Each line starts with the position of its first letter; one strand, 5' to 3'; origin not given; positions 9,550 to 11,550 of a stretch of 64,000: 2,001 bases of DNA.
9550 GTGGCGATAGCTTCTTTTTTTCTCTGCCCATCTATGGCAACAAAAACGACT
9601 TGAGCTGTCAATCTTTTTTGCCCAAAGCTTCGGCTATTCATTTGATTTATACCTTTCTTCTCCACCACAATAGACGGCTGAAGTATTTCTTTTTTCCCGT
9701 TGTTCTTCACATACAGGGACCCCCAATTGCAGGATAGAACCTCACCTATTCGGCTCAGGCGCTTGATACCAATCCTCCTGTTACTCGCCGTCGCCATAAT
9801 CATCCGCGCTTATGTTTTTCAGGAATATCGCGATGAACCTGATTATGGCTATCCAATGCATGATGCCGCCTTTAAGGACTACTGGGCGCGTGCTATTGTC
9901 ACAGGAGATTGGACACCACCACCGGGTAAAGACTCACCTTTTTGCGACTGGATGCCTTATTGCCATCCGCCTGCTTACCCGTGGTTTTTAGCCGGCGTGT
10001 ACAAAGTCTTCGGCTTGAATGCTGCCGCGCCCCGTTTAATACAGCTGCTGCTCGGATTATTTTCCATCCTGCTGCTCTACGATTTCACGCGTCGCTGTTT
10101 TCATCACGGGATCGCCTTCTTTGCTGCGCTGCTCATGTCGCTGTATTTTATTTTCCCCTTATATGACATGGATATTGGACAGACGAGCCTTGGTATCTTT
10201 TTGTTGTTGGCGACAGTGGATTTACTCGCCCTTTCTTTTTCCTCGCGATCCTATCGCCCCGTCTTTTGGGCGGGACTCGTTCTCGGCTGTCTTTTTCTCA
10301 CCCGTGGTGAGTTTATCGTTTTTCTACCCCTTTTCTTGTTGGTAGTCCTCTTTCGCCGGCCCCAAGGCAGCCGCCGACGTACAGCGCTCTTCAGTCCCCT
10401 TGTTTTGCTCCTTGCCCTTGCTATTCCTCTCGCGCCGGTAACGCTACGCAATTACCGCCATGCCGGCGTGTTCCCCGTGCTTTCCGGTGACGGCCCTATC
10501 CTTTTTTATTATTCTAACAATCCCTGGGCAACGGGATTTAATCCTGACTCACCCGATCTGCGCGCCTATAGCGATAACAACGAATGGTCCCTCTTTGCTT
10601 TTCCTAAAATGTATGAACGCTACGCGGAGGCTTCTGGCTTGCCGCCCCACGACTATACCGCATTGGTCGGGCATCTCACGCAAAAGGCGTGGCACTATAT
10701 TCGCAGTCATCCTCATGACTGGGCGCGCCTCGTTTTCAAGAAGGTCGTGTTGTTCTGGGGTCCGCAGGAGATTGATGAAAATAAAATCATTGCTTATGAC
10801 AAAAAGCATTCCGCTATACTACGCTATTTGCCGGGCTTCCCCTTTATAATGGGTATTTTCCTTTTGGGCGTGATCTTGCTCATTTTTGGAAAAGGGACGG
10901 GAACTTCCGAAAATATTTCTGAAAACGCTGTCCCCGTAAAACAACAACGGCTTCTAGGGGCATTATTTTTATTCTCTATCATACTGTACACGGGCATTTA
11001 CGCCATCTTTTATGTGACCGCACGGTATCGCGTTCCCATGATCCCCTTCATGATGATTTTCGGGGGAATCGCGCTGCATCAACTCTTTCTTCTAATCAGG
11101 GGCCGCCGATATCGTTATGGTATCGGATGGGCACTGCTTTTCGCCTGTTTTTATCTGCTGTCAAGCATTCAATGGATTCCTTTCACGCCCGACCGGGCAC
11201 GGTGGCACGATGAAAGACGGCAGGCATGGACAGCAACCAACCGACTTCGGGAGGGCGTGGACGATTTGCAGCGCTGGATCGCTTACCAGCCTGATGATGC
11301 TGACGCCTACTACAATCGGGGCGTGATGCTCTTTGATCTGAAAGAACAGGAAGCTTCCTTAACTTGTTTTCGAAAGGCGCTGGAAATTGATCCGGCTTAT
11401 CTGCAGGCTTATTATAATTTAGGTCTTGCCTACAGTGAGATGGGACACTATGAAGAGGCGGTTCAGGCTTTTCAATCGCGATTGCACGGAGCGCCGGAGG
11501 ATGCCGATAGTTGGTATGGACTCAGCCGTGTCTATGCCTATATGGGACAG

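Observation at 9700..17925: Tandem pair of giant GT-C-membrane-domain plus TPR-array proteins (TMTC-like), candidate bacterial protein O-glycosylation system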

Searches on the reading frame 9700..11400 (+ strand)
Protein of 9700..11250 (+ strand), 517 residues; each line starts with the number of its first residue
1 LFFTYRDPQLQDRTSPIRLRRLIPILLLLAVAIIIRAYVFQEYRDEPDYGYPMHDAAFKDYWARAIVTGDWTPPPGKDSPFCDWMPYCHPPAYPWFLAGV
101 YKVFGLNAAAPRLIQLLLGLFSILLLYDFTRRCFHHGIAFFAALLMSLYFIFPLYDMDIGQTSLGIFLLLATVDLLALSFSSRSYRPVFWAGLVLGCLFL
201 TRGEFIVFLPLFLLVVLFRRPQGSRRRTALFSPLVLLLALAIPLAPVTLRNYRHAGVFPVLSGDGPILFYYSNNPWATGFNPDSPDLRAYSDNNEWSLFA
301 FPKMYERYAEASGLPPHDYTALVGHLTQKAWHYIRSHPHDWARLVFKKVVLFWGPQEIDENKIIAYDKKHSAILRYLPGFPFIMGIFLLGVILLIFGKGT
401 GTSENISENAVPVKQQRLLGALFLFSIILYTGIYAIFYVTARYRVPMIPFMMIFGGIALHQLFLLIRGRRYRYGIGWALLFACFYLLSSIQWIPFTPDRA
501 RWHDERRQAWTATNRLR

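Call 10: search_solved_structures(query=window:9700-11250:+, max_evalue=1, show_alignments=2)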
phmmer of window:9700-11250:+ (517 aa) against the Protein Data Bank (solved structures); distinct sequences matched with E-value up to 1: 1.
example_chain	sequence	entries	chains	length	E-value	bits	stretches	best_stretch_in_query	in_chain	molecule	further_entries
8tri_A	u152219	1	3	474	0.24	13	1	129-235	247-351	Cadherin-23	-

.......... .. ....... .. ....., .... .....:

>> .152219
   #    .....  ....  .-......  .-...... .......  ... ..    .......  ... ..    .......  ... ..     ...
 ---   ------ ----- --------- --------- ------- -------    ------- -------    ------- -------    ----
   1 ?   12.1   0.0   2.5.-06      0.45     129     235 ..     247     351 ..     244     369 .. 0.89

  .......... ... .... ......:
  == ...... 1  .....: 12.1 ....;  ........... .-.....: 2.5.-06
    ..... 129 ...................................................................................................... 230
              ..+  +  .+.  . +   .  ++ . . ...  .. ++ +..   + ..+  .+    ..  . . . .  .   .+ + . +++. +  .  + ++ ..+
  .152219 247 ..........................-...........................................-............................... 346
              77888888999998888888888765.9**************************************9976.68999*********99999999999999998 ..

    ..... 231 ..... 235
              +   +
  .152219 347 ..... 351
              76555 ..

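Call 24: search_protein_families(library=pfam, proteins=[window:9700-11250:+], max_evalue=1)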
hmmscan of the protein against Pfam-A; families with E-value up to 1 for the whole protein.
window:9700-11250:+ (517 aa): 3 families
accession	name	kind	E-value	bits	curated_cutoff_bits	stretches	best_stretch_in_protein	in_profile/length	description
PF13231.12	PMT_2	-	6.3e-17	62.7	26.1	1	89-242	2-153/160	Dolichyl-phosphate-mannose-protein mannosyltransferase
PF13160.11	DUF3995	-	0.005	17.8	34.3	1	165-241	44-123/124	Protein of unknown function (DUF3995)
PF03142.21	Chitin_synth_2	-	0.034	13.2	27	1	418-513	403-492/527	Chitin synthase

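Call 25: search_protein_families(library=ncbifam, proteins=[window:9700-11250:+], max_evalue=0.1)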
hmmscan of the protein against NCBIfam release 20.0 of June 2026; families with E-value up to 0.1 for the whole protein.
window:9700-11250:+ (517 aa): 2 families
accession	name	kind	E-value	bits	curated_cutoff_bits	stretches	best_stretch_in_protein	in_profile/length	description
NF047440.1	LA3751_2_3_fam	subfamily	1.8e-06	27.1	200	1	90-238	82-231/460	LA_3751/LA_3752 family putative glycosyltransferase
NF009784.2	PRK13279.1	equivalog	2.3e-05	23.2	567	1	87-244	59-220/539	lipid IV(A) 4-amino-4-deoxy-L-arabinosyltransferase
